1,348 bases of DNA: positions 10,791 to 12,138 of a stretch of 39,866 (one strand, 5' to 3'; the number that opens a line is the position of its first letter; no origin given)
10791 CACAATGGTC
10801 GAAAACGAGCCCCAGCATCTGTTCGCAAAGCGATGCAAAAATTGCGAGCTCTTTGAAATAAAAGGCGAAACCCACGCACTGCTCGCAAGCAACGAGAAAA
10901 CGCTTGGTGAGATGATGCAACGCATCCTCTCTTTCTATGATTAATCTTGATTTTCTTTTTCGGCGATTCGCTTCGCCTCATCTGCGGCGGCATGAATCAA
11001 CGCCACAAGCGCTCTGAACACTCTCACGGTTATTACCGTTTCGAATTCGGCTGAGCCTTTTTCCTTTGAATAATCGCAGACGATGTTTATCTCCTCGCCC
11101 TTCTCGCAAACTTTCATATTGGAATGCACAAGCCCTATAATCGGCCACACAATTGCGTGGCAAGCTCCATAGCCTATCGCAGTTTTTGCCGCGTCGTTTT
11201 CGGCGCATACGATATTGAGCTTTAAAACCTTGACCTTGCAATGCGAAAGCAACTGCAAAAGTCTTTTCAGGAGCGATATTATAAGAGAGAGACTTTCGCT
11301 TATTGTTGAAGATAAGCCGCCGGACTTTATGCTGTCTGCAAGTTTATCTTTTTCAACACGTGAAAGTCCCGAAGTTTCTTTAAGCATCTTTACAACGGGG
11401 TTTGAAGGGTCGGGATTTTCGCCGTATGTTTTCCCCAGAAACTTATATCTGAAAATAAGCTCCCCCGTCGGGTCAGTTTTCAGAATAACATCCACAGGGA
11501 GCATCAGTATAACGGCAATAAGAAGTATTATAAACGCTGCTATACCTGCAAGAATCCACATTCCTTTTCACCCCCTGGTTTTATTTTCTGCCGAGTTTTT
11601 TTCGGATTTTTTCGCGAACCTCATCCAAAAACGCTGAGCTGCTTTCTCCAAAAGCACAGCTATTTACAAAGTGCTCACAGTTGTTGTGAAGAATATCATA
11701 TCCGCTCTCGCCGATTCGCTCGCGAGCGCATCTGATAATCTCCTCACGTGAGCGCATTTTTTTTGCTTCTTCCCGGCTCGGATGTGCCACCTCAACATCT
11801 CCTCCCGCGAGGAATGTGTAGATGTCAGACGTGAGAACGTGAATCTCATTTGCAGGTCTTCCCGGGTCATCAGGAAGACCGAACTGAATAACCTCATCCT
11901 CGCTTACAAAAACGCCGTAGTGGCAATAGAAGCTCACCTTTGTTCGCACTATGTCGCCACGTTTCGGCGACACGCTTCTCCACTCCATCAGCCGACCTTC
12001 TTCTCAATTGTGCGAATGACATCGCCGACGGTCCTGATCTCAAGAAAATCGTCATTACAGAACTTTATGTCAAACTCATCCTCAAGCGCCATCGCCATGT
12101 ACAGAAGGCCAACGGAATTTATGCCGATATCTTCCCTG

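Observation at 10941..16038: Six-gene carrier-protein-dependent acylation operon that fits no pathway I can name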

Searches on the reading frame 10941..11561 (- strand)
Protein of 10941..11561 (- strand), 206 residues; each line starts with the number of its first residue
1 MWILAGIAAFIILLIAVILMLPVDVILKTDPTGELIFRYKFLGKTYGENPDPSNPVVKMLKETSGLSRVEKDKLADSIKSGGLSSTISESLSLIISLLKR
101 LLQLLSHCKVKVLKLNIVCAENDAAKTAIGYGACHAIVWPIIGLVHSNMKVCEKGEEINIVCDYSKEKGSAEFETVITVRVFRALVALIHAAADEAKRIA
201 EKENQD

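Call 3: search_protein_families(library=pfam, proteins=[window:10941-11561:-], max_evalue=0.01)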
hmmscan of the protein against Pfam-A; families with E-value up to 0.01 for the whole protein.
window:10941-11561:- (206 aa): 1 family
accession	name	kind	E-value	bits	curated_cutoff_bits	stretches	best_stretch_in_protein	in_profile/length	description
PF11167.13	DUF2953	-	7.7e-08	32.8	22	1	122-167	6-49/53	Protein of unknown function (DUF2953)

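Call 4: search_protein_families(library=ncbifam, proteins=[window:10941-11561:-], max_evalue=0.01)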
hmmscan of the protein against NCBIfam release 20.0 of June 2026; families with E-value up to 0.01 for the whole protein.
window:10941-11561:- (206 aa): 0 families

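Call 60: search_protein_representatives(protein=window:10941-11561:-)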
Query: 206 residues. Proteins with E-value up to 0.001 (for the whole library): 1027; up to 1e-10: 229; up to 1e-30: 34. The best 150 are listed.
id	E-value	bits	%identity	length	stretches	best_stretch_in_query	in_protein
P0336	2.0e-71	256.0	57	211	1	2-203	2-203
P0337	2.2e-65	236.2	55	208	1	1-199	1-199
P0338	8.1e-52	192.0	50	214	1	1-202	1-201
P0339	5.2e-50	186.1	44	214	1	1-201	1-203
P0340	1.3e-48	181.5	59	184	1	11-204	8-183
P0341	3.0e-46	173.8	41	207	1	1-203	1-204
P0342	5.7e-46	172.9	45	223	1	7-202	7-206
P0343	3.4e-43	163.9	44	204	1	2-201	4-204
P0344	1.1e-42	162.3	45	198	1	1-198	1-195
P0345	1.4e-41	158.6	37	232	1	1-203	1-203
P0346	3.0e-41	157.6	41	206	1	7-202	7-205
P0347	5.9e-40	153.3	40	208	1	1-203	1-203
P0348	2.2e-39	151.5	40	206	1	1-200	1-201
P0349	2.3e-39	151.4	39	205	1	1-205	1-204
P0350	2.2e-38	148.2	39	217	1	1-204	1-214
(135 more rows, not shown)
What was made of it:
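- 10941..11561 (-): g6: DUF2953 protein with an N-terminal TM anchor (206 aa). Lineage-specific passenger. The family is broad: 1027 clusters, all stand-alone proteins of about 200 aa (call 60).
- On DUF2953 (PF11167): 1027 related 50%-identity clusters were found (call 60).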

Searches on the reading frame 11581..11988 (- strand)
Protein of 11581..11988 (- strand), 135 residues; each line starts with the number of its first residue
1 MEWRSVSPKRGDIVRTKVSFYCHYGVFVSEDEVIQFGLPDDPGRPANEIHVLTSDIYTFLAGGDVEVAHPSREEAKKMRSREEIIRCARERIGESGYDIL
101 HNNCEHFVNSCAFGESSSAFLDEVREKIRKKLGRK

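Call 3: search_protein_families(library=pfam, proteins=[window:11581-11988:-], max_evalue=0.01)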
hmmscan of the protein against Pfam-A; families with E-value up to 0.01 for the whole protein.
window:11581-11988:- (135 aa): 1 family
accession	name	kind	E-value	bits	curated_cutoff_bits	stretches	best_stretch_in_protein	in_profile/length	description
PF04970.19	LRAT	-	1e-20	74.7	24.3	1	8-116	3-119/120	Lecithin retinol acyltransferase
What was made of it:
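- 11581..11988 (-): g5: LRAT/PLAAT-type cysteine acyl-enzyme (135 aa), soluble; near-core gene. PF04970 E 1e-20 (call 3).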

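Call 4: search_protein_families(library=ncbifam, proteins=[window:11581-11988:-], max_evalue=0.01)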
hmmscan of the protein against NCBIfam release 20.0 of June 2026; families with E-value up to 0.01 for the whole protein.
window:11581-11988:- (135 aa): 0 families

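Call 23: search_solved_structures(query=window:11581-11988:-, max_evalue=1, show_alignments=3)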
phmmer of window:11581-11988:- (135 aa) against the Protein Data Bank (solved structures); distinct sequences matched with E-value up to 1: 9.
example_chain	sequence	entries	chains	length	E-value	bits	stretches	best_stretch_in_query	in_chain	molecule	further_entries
4dpz_X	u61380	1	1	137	1.1e-07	35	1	7-121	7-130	HRAS-like suppressor 2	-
4fa0_A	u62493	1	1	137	1.2e-07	35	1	7-125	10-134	Group XVI phospholipase A1/A2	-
4dot_A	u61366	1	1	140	1.4e-07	34.7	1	7-123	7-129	Group XVI phospholipase A2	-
7zom_A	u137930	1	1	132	1.7e-07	34.4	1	7-118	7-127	Phospholipase A and acyltransferase 3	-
7c3z_A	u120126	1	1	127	5.4e-07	32.8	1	7-115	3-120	HRAS-like suppressor 3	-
2kyt_A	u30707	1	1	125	6e-07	32.7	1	7-114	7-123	Group XVI phospholipase A2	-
2lkt_A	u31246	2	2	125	1.1e-06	31.9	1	7-116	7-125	Retinoic acid receptor responder protein 3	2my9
7zot_A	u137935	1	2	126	5.1e-06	29.7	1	7-114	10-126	Phospholipase A and acyltransferase 4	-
4q95_A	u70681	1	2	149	6.2e-06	29.4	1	55-117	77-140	HRAS-like suppressor 3, Lecithin retinol acyltransferase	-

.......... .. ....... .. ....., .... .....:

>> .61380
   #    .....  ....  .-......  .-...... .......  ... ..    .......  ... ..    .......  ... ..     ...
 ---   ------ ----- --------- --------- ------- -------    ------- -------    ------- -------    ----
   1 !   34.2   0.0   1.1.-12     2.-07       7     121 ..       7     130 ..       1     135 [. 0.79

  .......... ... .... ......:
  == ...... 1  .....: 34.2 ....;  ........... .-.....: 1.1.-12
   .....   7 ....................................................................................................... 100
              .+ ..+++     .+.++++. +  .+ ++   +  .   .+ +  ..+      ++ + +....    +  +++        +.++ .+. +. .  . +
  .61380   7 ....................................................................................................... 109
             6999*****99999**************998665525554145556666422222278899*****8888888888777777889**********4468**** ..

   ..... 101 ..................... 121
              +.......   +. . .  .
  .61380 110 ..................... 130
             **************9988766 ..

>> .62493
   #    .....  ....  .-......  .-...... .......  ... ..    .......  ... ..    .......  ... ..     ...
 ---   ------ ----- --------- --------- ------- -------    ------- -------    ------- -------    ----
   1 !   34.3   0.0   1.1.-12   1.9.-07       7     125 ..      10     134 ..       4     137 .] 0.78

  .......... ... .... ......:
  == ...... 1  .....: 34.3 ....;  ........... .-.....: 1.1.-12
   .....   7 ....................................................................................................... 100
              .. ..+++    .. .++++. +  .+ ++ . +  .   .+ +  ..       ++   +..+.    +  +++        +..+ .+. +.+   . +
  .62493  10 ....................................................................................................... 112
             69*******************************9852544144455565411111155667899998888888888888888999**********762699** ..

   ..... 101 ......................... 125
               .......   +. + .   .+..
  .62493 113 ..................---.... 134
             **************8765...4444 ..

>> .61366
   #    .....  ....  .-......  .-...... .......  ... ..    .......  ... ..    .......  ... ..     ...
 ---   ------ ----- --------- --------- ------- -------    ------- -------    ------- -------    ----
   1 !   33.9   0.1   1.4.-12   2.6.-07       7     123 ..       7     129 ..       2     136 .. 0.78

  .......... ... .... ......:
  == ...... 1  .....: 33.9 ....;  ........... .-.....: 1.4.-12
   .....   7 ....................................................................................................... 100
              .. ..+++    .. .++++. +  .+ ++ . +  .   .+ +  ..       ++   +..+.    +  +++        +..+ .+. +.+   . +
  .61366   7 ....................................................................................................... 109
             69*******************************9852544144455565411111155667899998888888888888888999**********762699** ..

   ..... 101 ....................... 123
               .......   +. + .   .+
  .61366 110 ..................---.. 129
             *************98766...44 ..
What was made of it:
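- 11581..11988 (-): Aligns to PLAAT2/3 structures with the His and the NCEHF Cys matched (call 23).
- On LRAT / PLAAT family (PF04970): The alignment to 4DPZ and 4FA0 places cHYGVF against aHWAIYV and NCEHF against NCEHF (call 23).
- Closest known: Mammalian PLAAT/HRASLS and LRAT enzymes. Same: g5 aligns along its full length with the catalytic His and the NCEHF Cys in register (call 23).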

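Call 26: find_homologous_proteins(query=window:11581-11988:-, max_evalue=0.00001)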
Query window:11581-11988:- (135 aa): 528 proteins with E <= 0.00001 among 533 candidates; the best 120 are listed.
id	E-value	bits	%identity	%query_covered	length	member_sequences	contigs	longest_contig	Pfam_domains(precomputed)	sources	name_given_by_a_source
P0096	3.4e-85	301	98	100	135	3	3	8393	PF04970.20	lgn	-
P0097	5.9e-76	271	88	100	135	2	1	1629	PF04970.20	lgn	-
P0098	3.7e-67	242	77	100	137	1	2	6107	PF04970.20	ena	-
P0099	1.6e-66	240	77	100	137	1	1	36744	PF04970.20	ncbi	-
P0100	2.7e-64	233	76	100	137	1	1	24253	PF04970.20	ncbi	-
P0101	8.4e-64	231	74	100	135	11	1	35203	PF04970.20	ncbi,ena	-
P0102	2.1e-61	224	72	100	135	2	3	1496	PF04970.20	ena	-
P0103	5.7e-61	222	72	100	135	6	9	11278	PF04970.20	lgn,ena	-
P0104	1.1e-60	221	71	100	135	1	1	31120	PF04970.20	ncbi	-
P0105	5.8e-60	219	72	98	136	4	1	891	PF04970.20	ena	-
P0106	1.4e-59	218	71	100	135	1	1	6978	PF04970.20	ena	-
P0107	5.1e-59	216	67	93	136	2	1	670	PF04970.20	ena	-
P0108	8.8e-59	215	68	99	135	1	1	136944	PF04970.20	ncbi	-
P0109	9.8e-59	215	68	99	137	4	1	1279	PF04970.20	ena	-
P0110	1.0e-58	215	70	99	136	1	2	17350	PF04970.20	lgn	-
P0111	2.6e-58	214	68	100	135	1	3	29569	PF04970.20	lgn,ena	-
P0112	3.6e-58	213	69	99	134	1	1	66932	PF04970.20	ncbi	-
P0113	7.9e-58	212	70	99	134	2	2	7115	PF04970.20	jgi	jgi:hypothetical protein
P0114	1.0e-57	212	66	99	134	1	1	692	PF04970.20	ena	-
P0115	1.0e-57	212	69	93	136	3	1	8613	PF04970.20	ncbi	-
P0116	1.9e-57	211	66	99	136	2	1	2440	PF04970.20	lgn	-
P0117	2.2e-57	211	69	100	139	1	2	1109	PF04970.20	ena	-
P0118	2.4e-57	210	69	99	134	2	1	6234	PF04970.20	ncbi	-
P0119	2.7e-57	210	67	93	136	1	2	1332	PF04970.20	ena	-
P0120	2.7e-57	210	66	99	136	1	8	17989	PF04970.20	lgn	-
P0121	3.1e-57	210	69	99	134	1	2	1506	PF04970.20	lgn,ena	-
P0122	3.1e-57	210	69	99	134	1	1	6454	PF04970.20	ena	-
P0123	3.4e-57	210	68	99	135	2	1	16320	PF04970.20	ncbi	-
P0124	3.7e-57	210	69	99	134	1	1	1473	PF04970.20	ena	-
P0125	4.9e-57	209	67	100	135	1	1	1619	PF04970.20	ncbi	-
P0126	4.9e-57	209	68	99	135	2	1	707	PF04970.20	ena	-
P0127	5.4e-57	209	68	99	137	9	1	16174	PF04970.20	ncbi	-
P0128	6.1e-57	209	67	99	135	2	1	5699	PF04970.20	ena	-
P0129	6.6e-57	209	68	99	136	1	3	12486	PF04970.20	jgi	-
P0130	6.6e-57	209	67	99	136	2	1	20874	PF04970.20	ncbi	-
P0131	7.0e-57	209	69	99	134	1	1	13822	PF04970.20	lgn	-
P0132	7.8e-57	209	69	99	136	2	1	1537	PF04970.20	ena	-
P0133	8.0e-57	209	66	100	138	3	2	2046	PF04970.20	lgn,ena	-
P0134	9.7e-57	208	69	99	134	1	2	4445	PF04970.20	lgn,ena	-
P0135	9.8e-57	208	70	99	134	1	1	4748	PF04970.20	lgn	-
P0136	1.1e-56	208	68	99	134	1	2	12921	PF04970.20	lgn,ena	-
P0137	1.1e-56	208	66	99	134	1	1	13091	PF04970.20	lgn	-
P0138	1.3e-56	208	69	99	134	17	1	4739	PF04970.20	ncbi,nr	ncbi:MAG: lecithin retinol acyltransferase family protein [Clostridia bacterium]|nr:lecithin retinol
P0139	1.4e-56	208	69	99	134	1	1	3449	PF04970.20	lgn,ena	-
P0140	1.4e-56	208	65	93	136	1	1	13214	PF04970.20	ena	-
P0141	1.7e-56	208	67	99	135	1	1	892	PF04970.20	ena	-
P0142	1.9e-56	208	69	99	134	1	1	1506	PF04970.20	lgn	-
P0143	2.6e-56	207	69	99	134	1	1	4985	PF04970.20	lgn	-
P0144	2.6e-56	207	69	99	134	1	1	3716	PF04970.20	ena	-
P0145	3.6e-56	207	69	99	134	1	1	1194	PF04970.20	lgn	-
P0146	3.6e-56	207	69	99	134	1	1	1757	PF04970.20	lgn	-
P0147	3.6e-56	207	69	99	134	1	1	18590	PF04970.20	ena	-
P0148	3.8e-56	207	65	93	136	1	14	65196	PF04970.20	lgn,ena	-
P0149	4.3e-56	206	66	99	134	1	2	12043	PF04970.20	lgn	-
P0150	4.8e-56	206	66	99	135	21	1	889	PF04970.20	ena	-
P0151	5.0e-56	206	68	99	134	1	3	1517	PF04970.20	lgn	-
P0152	5.0e-56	206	69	99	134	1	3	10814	PF04970.20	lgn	-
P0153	5.0e-56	206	69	99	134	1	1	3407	PF04970.20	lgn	-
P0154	5.2e-56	206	64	93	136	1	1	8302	PF04970.20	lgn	-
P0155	5.3e-56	206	69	99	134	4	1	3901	PF04970.20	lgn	-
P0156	6.9e-56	206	68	99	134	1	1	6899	PF04970.20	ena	-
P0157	6.9e-56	206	69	99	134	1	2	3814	PF04970.20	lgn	-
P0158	6.9e-56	206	68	99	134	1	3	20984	PF04970.20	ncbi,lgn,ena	-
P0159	7.1e-56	206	67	99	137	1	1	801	PF04970.20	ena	-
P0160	9.0e-56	205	66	99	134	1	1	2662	PF04970.20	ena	-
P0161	9.1e-56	205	67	100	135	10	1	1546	PF04970.20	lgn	-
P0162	9.2e-56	205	66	99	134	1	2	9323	PF04970.20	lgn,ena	-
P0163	9.6e-56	205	68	99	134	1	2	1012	PF04970.20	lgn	-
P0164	9.6e-56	205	69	99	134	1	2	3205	PF04970.20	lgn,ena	-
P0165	1.0e-55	205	64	100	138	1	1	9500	PF04970.20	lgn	-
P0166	1.0e-55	205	65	93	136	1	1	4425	PF04970.20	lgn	-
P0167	1.2e-55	205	67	99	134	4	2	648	PF04970.20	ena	-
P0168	1.3e-55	205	68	99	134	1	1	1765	PF04970.20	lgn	-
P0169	1.7e-55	204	67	99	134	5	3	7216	PF04970.20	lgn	-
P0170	2.6e-55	204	68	99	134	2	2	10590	PF04970.20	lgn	-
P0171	3.3e-55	204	63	99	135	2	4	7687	PF04970.20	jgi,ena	-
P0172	3.3e-55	204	66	99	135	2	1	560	PF04970.20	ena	-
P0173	4.0e-55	203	67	99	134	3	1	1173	PF04970.20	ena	-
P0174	4.1e-55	203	66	99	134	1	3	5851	PF04970.20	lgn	-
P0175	4.9e-55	203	68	99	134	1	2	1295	PF04970.20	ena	-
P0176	4.9e-55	203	64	100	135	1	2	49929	PF04970.20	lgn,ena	-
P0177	5.5e-55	203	69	98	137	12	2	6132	PF04970.20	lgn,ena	-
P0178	6.3e-55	203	66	99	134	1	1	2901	PF04970.20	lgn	-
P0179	6.3e-55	203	65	99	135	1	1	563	PF04970.20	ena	-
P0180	7.3e-55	202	63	99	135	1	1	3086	PF04970.20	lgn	-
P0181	7.6e-55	202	66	99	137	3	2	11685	PF04970.20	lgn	-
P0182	8.1e-55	202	69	98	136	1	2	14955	PF04970.20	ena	-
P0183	8.5e-55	202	66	99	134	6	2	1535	PF04970.20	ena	-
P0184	8.6e-55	202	64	99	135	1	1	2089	PF04970.20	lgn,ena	-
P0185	8.8e-55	202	66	99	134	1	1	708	PF04970.20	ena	-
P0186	9.0e-55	202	67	99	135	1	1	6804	PF04970.20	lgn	-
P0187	1.2e-54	202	65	100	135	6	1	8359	PF04970.20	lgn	-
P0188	1.2e-54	202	66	99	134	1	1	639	PF04970.20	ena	-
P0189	1.2e-54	202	67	100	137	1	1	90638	PF04970.20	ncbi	-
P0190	1.3e-54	202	67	98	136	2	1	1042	PF04970.20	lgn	-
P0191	1.4e-54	202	65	99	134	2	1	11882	PF04970.20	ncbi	-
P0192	1.4e-54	201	65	98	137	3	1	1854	PF04970.20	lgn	-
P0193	1.5e-54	201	68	99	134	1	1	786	PF04970.20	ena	-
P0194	1.8e-54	201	63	99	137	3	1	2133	PF04970.20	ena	-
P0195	2.2e-54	201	66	99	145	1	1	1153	PF04970.20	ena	-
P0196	2.3e-54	201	65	99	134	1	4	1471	PF04970.20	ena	-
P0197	2.3e-54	201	64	99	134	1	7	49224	PF04970.20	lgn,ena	-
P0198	2.7e-54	201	67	99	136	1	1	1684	PF04970.20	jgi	-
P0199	2.8e-54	201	66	98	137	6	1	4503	PF04970.20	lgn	-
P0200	3.0e-54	200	67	98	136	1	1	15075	PF04970.20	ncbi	-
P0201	3.1e-54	200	66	99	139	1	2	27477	PF04970.20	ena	-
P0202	3.2e-54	200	66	99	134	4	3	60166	PF04970.20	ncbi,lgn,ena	-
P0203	3.7e-54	200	66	99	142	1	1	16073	PF04970.20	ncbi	-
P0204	3.8e-54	200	66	99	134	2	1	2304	PF04970.20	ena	-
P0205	4.4e-54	200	65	99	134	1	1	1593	PF04970.20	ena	-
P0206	4.5e-54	200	63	99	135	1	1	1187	PF04970.20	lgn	-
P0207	4.7e-54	200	63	99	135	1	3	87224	PF04970.20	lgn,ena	-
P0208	6.1e-54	199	64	99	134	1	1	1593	PF04970.20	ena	-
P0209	6.1e-54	199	66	99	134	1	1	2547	PF04970.20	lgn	-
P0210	6.7e-54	199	69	99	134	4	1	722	PF04970.20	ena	-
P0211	7.0e-54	199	67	98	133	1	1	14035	PF04970.20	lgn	-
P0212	7.3e-54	199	64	99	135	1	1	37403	PF04970.20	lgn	-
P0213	8.0e-54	199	67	99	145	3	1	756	PF04970.20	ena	-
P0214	8.5e-54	199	64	99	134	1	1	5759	PF04970.20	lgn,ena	-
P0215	9.2e-54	199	65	99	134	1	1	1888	PF04970.20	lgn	-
